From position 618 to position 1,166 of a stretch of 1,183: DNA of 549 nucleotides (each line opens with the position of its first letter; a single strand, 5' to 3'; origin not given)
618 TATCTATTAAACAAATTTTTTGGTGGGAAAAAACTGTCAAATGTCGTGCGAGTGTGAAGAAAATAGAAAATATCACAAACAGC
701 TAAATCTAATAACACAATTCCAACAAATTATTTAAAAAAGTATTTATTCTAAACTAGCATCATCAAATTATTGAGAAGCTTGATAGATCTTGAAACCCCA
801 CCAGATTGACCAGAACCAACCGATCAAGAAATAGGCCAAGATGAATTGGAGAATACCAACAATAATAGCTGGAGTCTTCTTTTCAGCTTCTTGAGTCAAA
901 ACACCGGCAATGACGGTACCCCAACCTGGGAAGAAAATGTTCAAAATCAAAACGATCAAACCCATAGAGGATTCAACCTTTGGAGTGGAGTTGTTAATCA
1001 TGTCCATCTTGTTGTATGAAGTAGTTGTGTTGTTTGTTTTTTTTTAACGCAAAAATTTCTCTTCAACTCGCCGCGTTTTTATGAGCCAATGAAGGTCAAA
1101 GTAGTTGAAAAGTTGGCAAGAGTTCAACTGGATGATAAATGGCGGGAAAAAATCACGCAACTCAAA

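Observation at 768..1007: Highly codon-optimised 79-aa two-helix membrane protein with PGWGT / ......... motifs (Stum/SPEC3- or TM2-like), not a Pmp3/UPF0057 proteolipid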

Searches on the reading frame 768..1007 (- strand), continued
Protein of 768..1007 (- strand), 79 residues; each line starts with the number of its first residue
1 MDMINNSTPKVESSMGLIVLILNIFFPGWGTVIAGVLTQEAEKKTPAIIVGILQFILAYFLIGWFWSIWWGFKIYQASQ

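Call 50: list_cluster_members(proteins=[P0040, P0066, P0073, P0086, P0098, P0106, P0015, P0044, P0111, P0071])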
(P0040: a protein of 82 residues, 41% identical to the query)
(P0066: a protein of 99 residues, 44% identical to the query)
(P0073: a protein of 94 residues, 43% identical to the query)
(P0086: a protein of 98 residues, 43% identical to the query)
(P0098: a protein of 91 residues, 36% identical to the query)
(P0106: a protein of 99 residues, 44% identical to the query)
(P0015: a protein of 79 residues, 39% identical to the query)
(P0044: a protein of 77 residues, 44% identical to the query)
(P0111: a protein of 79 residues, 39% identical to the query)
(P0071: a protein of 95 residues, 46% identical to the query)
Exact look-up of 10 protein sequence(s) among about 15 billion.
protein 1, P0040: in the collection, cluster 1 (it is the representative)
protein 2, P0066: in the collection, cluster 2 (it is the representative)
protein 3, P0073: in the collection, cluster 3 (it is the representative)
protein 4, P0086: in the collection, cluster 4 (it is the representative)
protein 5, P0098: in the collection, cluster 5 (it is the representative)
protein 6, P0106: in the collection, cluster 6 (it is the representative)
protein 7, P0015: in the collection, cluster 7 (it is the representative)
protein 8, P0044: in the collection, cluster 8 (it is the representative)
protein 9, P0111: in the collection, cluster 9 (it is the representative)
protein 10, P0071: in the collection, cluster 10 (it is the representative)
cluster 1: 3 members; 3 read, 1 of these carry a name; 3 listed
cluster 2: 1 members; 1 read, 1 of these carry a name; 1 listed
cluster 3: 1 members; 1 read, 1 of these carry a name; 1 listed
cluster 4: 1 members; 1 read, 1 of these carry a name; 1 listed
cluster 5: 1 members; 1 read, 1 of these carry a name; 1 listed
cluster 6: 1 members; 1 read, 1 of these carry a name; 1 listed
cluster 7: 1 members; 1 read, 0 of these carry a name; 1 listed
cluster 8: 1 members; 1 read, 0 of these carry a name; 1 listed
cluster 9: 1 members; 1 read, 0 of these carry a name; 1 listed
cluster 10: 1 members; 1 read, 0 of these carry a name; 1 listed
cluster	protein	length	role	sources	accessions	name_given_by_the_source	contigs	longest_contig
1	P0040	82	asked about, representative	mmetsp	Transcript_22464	Transcript_22464/g.24983 ORF Transcript_22464/g.24983 Transcript_22464/m.24983 ...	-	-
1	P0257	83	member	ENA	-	-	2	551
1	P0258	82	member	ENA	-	-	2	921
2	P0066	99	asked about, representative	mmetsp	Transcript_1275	Transcript_1275/g.2508 ORF Transcript_1275/g.2508 Transcript_1275/m.2508 type:complete ...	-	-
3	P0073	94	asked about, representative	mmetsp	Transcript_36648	Transcript_36648/g.57242 ORF Transcript_36648/g.57242 Transcript_36648/m.57242 ...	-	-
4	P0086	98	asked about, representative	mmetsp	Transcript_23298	Transcript_23298/g.58886 ORF Transcript_23298/g.58886 Transcript_23298/m.58886 ...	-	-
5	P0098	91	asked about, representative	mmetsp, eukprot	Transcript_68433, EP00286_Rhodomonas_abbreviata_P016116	Transcript_68433/g.142704 ORF Transcript_68433/g.142704 Transcript_68433/m.142704 ... | CAMPEP_0181323476 /NCGR_PEP_ID=MMETSP1101-20121128/19809_1 /TAXON_ID=46948 ...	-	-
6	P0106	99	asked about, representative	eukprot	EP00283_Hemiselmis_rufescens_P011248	CAMPEP_0173436372 /NCGR_PEP_ID=MMETSP1357-20121228/15907_1 /TAXON_ID=77926 ...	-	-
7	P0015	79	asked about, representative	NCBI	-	-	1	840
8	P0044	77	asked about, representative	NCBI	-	-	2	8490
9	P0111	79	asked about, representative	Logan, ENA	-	-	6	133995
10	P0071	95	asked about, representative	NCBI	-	-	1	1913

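Call 52: search_protein_families(library=pfam, alignment_id=A2, max_evalue=10)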
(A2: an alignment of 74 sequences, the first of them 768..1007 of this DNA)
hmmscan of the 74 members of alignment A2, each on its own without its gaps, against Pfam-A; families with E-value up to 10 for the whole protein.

A. member 1, window:768-1007:- (79 aa): 2 families
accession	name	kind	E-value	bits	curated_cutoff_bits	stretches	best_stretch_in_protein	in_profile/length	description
PF15795.10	Spec3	-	1.3e-12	48.5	27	1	7-77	2-84/85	Ectodermal ciliogenesis protein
PF11239.13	DUF3040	-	0.11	13.2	24.7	1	9-60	35-80/84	Protein of unknown function (DUF3040)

B. families by the number of members that match (of 74 scanned): 43 families (the first 25 are shown)
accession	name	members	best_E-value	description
PF15795.10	Spec3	74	9.7e-14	Ectodermal ciliogenesis protein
PF04341.17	DUF485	7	0.015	Protein of unknown function, DUF485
PF01679.22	Pmp3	6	0.00055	Proteolipid membrane potential modulator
PF14143.11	YrhC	6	0.0029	YrhC-like protein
PF05154.21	TM2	4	0.26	TM2 domain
PF06196.17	DUF997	3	0.0059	Protein of unknown function (DUF997)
PF12650.12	DUF3784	2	0.015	Domain of unknown function (DUF3784)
PF23605.1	FKS1_dom2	2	0.019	1,3-beta-glucan synthase component FKS1, second domain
PF19589.4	DUF6095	2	0.045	Family of unknown function (DUF6095)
PF11239.13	DUF3040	2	0.11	Protein of unknown function (DUF3040)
PF19865.4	DUF6338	2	0.12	Family of unknown function (DUF6338)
PF14898.11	DUF4491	2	0.16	Domain of unknown function (DUF4491)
PF07332.16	Phage_holin_3_6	2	0.37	Putative Actinobacterial Holin-X, holin superfamily III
PF22571.1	LiaI-LiaF-TM_PspC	1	0.0008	PspC transmembrane region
PF12822.12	ECF_trnsprt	1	0.0016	ECF transporter, substrate-specific component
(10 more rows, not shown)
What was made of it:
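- On TM2 domain (Pfam PF05154): 4 of 74 relatives match, with a best E of 0.26 (call 52).
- Call 52 (74 of 74 relatives match Spec3). 6 of 74 relatives give sub-threshold Pmp3 matches with a best E of 5.5e-4 (call 52).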

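Call 60: find_encoding_contigs(protein=P0111, flank=10000, max_places=2)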
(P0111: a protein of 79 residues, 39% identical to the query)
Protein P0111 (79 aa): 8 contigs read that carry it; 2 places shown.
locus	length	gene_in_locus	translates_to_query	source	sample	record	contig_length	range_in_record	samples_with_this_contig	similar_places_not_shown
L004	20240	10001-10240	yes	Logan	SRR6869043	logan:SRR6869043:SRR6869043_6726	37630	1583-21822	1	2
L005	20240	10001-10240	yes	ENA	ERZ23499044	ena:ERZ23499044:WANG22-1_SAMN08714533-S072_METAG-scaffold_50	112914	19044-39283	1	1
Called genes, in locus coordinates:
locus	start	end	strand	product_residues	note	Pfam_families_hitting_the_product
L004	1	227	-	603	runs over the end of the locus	?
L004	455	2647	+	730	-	-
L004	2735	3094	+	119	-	PF00125:Histone, PF00808:CBFD_NFYB_HMF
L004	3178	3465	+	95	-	-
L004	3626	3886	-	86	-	-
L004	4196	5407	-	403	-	-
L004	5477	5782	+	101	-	-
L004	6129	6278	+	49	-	-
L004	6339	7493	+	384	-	-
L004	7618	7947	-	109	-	-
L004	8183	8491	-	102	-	-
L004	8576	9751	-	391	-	PF00249:Myb_DNA-binding, PF13921:Myb_DNA-bind_6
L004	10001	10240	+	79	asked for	PF15795:Spec3 (faint)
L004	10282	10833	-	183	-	-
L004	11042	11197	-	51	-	-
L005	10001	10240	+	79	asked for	PF15795:Spec3 (faint)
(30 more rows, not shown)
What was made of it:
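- Call 60 (a distant short relative lies on a plainly eukaryotic compact contig).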

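Call 61: find_encoding_contigs(protein=P0003, flank=5000, max_places=2)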
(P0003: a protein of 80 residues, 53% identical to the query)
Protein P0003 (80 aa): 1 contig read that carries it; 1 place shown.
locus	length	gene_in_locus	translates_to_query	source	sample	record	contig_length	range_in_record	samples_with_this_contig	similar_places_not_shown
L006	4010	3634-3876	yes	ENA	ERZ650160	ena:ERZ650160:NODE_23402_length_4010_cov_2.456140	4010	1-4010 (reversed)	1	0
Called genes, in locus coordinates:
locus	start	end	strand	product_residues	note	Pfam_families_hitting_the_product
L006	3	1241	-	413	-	?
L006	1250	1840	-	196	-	PF02397:Bac_transf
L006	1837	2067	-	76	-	-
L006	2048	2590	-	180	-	PF00535:Glycos_transf_2, PF10111:Glyco_tranf_2_2, PF13641:Glyco_tranf_2_3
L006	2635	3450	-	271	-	-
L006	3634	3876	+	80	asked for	PF15795:Spec3 (weak)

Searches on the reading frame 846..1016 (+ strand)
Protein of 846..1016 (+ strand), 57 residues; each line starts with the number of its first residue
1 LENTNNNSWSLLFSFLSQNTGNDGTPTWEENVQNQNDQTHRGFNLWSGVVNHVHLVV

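Call 66: search_protein_families(library=pfam, proteins=[window:846-1016:+], max_evalue=1)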
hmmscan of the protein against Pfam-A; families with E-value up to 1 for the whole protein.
seq(57 aa): 0 families
